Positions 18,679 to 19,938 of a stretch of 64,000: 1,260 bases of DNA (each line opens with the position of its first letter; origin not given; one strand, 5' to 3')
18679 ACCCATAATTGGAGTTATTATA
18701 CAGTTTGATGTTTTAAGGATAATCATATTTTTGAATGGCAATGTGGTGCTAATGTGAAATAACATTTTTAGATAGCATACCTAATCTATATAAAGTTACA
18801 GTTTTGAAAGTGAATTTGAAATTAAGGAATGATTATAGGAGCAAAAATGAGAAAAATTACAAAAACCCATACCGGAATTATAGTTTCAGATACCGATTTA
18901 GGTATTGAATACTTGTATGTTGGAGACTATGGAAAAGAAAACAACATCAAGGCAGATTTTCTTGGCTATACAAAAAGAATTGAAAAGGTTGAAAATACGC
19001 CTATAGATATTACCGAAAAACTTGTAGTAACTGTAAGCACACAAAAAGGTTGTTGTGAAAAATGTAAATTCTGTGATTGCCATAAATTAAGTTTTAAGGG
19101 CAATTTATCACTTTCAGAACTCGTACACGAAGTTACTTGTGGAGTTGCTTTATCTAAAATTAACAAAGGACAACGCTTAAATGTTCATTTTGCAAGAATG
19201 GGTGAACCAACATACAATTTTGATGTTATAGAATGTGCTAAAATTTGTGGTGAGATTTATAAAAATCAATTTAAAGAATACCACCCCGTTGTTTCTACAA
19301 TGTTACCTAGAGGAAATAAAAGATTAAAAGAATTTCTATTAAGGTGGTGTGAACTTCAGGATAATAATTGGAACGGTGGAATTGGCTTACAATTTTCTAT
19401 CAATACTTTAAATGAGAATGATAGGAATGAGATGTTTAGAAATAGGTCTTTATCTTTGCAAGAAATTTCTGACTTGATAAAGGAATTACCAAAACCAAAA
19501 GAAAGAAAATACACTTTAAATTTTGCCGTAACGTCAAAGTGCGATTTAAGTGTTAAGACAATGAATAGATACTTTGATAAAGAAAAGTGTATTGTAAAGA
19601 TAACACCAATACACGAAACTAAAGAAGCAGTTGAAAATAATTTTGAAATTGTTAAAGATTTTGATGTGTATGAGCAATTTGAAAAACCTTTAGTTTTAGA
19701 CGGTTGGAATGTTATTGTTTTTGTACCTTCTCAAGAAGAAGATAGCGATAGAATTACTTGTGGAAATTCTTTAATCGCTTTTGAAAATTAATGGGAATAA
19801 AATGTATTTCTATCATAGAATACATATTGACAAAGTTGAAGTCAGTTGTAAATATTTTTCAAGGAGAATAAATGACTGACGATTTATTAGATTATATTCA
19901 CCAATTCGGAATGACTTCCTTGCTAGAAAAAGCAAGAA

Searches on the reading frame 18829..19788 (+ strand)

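Call 79: search_protein_families(library=pfam, proteins=[window:18829-19788:+], max_evalue=0.001)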
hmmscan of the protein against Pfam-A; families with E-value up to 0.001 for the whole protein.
window:18829-19788:+ (320 aa): 1 family
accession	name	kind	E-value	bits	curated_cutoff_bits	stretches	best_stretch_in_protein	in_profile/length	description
PF04055.27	Radical_SAM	-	0.00048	20.8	29.5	0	70-219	2-135/166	Radical SAM superfamily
